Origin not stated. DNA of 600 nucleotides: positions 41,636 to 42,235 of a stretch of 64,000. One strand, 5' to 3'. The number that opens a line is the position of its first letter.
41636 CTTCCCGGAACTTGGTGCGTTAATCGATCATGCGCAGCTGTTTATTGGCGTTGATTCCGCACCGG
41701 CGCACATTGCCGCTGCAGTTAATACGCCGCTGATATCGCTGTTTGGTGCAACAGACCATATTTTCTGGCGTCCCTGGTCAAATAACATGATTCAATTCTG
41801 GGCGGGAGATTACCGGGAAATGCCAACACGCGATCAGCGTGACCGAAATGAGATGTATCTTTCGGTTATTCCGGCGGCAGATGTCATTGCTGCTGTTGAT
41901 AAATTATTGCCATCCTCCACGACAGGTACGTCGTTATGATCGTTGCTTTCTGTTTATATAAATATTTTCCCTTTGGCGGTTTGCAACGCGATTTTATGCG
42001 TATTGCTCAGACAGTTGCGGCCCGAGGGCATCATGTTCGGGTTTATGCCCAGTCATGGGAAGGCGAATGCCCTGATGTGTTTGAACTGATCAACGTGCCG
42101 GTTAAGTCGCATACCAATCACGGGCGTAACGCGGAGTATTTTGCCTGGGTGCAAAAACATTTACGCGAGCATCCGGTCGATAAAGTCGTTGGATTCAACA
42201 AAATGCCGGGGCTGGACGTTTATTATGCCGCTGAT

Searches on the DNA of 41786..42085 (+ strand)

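Call 41: search_dna_similar(query=window:41786-42085:+, collection=ecoli_genomes, mode=distant, rows=spread, max_rows=14)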
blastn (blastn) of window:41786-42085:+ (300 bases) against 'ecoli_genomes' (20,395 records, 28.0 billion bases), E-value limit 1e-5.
Records with a match: 5425; places in all: 5426; records where one place covers at least 80% of the query: 5424.
Genomes with a match: 5424 of 5426; with a place that covers at least 80% of the query: 5423. Places per genome that has any: lowest 1, median 1, highest 2. On chromosomes: 5425 places; on plasmids: 1.
Best place of each record, by identity: >=99% 12; 95-99% 4455; 90-95% 2; 60-80% 956.
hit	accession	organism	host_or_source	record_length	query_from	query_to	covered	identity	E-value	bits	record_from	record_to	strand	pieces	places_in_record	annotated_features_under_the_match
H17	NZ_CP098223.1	Escherichia coli strain Z0117EC0005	Canis lupus familiaris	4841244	1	300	100%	100.0%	4e-151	542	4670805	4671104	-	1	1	rfaQ: lipopolysaccharide core heptosyltransferase RfaQ | waaG: glycosyltransferase family 4 protein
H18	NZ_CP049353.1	Escherichia coli strain T28R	pet dog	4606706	1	300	100%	96.0%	8e-135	488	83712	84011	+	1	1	rfaQ: lipopolysaccharide core heptosyltransferase RfaQ | waaG: glycosyltransferase family 4 protein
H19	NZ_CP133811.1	Escherichia coli strain EC2001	food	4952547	1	300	100%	96.0%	8e-135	488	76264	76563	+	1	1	rfaQ: lipopolysaccharide core heptosyltransferase RfaQ | waaG: glycosyltransferase family 4 protein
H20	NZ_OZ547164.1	Escherichia coli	Homo sapiens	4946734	1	300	100%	96.0%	8e-135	488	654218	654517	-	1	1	rfaQ: lipopolysaccharide core heptosyltransferase RfaQ | waaG: glycosyltransferase family 4 protein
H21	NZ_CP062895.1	Escherichia coli strain Res13-Lact-ER02-39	Sus scrofa domesticus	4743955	1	300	100%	95.7%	3e-133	483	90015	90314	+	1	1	rfaQ: lipopolysaccharide core heptosyltransferase RfaQ | waaG: glycosyltransferase family 4 protein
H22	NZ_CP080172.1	Escherichia coli strain PK8566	chicken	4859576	1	300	100%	95.7%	3e-133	483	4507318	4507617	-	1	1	rfaQ: lipopolysaccharide core heptosyltransferase RfaQ | waaG: glycosyltransferase family 4 protein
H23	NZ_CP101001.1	Escherichia coli strain ET120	Hoplobatrachus rugulosus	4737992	1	300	100%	95.7%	3e-133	483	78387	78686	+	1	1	rfaQ: lipopolysaccharide core heptosyltransferase RfaQ | waaG: glycosyltransferase family 4 protein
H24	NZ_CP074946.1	Escherichia coli strain 05_3471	Homo sapiens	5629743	1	300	100%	95.7%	3e-133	483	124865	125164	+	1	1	rfaQ: lipopolysaccharide core heptosyltransferase RfaQ | waaG: glycosyltransferase family 4 protein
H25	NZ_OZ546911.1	Escherichia coli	Homo sapiens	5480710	1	300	100%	95.7%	3e-133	483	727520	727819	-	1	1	rfaQ: lipopolysaccharide core heptosyltransferase RfaQ | waaG: glycosyltransferase family 4 protein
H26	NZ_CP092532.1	Escherichia coli strain DS566-2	Homo sapiens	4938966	1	300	100%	95.3%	4e-132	479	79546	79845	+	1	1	rfaQ: lipopolysaccharide core heptosyltransferase RfaQ | waaG: glycosyltransferase family 4 protein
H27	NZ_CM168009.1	Escherichia coli strain PEC403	Sus scrofa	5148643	1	300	100%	95.3%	4e-132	479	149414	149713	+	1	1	rfaQ: lipopolysaccharide core heptosyltransferase RfaQ | waaG: glycosyltransferase family 4 protein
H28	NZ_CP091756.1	Escherichia coli strain LC-1302-2020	Homo sapiens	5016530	2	299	99%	74.3%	3e-45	191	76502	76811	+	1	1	rfaQ: lipopolysaccharide core heptosyltransferase RfaQ | rfaG: lipopolysaccharide glucosyltransferase I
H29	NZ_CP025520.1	Escherichia coli strain DH5alpha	common laboratory strain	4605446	2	287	95%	74.2%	5e-43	183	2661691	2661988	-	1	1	rfaQ: lipopolysaccharide core heptosyltransferase RfaQ | rfaG: lipopolysaccharide glucosyltransferase I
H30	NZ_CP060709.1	Escherichia coli strain ST18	not applicable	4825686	55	287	78%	74.0%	1e-31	146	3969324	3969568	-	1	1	rfaG: lipopolysaccharide glucosyltransferase I | lipopolysaccharide core heptosyltransferase RfaQ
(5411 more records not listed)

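Call 43: get_annotated_region(hit=H29, flank=1300)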
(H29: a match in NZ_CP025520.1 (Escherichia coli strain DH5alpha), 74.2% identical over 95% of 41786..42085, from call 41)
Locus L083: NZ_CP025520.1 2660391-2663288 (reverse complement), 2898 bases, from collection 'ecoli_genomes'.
description: Escherichia coli strain DH5alpha chromosome, complete genome
organism: Escherichia coli strain DH5alpha (NCBI taxid 562)
replicon: chromosome; assembly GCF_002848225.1
host: -; source: common laboratory strain; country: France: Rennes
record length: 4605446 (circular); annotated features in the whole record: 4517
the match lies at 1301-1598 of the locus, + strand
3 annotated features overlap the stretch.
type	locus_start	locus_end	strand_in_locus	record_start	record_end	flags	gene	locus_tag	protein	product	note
CDS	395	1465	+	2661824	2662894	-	rfaQ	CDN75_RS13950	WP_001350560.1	lipopolysaccharide core heptosyltransferase RfaQ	-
CDS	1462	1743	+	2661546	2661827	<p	rfaG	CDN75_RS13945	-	lipopolysaccharide glucosyltransferase I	incomplete; partial in the middle of a contig; missing C-terminus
CDS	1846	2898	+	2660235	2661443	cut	-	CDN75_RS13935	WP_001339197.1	IS4-like element ISVsa5 family transposase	-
